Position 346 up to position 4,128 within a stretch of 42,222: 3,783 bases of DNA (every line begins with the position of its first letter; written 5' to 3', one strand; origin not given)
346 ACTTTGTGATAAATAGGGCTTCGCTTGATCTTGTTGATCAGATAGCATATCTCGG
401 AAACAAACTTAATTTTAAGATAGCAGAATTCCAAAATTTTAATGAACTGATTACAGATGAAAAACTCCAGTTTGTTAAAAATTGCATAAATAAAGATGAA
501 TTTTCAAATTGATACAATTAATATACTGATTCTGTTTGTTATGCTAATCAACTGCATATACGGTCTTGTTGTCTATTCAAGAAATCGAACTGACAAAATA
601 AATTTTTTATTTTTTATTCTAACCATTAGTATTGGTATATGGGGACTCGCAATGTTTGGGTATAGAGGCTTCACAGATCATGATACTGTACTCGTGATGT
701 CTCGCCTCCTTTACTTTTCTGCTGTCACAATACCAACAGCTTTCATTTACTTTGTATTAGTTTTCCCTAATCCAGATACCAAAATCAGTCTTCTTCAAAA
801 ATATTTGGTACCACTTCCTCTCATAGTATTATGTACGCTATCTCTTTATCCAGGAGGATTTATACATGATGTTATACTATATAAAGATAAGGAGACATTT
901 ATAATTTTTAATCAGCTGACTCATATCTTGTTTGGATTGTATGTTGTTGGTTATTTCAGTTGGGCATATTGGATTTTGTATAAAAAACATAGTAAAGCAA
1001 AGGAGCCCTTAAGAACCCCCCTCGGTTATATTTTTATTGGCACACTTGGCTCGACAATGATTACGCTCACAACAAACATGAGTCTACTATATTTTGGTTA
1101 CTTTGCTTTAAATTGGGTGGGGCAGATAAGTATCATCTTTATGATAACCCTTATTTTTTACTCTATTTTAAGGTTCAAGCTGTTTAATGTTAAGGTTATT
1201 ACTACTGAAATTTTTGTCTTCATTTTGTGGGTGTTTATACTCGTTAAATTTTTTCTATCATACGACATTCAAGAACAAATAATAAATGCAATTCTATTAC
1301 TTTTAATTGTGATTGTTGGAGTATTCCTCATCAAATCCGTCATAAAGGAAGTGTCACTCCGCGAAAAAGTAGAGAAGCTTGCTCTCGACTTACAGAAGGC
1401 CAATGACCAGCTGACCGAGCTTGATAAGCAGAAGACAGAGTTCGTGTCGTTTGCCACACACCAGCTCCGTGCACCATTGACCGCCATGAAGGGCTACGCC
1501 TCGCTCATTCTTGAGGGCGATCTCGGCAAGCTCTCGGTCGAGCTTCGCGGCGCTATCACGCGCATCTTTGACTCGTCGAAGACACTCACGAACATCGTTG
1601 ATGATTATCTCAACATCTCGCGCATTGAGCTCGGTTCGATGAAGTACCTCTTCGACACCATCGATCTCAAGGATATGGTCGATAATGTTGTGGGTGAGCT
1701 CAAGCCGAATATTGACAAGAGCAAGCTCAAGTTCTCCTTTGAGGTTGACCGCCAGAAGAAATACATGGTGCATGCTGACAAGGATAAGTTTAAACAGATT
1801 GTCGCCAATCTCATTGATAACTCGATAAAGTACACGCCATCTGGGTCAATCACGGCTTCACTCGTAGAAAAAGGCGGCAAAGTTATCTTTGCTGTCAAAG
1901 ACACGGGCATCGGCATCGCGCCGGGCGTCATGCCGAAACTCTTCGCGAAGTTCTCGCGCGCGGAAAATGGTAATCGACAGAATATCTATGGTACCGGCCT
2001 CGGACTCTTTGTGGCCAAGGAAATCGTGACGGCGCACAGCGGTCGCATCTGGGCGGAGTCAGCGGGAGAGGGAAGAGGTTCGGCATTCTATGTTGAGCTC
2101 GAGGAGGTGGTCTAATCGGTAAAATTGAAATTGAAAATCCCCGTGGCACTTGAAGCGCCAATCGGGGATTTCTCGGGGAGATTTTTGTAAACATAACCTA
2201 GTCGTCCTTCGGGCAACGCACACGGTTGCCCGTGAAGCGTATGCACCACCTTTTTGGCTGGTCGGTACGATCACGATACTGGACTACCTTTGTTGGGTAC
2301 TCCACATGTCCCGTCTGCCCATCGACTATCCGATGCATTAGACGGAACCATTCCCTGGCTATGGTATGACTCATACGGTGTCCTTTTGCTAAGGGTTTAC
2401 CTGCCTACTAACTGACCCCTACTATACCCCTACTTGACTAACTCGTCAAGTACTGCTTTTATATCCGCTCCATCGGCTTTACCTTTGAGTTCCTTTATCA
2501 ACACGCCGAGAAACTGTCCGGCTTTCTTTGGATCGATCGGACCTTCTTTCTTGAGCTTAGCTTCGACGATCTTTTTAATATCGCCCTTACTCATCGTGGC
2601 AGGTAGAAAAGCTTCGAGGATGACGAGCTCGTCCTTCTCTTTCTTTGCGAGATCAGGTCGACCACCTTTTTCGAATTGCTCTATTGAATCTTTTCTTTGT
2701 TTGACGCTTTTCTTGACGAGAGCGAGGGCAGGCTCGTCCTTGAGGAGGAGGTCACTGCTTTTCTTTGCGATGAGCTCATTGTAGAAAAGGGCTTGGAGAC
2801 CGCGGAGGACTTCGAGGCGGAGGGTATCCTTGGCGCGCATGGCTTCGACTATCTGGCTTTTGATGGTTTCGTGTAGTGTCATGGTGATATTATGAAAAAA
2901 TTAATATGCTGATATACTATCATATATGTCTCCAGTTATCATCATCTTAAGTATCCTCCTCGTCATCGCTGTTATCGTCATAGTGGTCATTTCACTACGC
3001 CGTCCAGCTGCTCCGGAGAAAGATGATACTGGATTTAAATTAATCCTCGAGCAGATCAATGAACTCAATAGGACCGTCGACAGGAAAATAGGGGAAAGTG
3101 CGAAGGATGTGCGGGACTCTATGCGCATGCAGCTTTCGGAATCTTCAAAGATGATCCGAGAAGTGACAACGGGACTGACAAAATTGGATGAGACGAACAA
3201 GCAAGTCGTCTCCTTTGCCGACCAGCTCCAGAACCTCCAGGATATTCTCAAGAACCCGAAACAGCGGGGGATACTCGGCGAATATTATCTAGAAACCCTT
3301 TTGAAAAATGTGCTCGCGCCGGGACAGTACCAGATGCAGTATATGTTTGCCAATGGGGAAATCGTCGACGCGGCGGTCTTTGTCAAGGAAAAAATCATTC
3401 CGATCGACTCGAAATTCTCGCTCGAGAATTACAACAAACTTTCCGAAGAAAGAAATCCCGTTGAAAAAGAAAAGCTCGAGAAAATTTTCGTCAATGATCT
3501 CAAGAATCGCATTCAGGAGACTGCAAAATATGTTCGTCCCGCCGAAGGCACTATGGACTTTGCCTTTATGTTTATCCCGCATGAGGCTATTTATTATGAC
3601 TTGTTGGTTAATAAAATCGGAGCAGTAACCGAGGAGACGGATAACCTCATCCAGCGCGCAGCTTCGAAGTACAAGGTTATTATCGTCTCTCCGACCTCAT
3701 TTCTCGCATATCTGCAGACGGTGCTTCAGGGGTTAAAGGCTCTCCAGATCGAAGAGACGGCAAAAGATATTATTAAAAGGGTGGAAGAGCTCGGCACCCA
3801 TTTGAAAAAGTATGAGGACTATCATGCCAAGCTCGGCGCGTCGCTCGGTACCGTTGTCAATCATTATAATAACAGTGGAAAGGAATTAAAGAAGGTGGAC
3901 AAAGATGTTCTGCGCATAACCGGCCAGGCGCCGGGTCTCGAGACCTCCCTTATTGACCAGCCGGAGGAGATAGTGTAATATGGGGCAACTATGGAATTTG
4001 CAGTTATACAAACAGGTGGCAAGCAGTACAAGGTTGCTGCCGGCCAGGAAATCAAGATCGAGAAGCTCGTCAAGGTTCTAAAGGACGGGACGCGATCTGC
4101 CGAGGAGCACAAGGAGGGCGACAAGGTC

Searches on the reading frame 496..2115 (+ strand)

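Call 13: search_protein_families(library=pfam, proteins=[window:496-2115:+], max_evalue=0.00001)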
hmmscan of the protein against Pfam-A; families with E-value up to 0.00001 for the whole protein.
window:496-2115:+ (539 aa): 3 families
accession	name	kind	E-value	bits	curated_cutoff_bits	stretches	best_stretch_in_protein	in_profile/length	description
PF02518.31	HATPase_c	-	4.2e-25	88.8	26.4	1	428-536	2-108/111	Histidine kinase-, DNA gyrase B-, and HSP90-like ATPase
PF00512.31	HisKA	-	6.6e-14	52.2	26.9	1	312-379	1-65/66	His Kinase A (phospho-acceptor) domain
PF16927.11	HisKA_7TM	-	4.9e-08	33.5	28.6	1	12-232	2-222/224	N-terminal 7TM region of histidine kinase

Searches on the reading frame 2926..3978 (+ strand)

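Call 13: search_protein_families(library=pfam, proteins=[window:2926-3978:+], max_evalue=0.00001)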
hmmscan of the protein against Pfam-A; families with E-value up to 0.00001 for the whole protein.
window:2926-3978:+ (350 aa): 1 family
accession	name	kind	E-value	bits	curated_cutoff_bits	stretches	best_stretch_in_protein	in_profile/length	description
PF02646.22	RmuC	-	7e-51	173.5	26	1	43-326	2-272/291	RmuC family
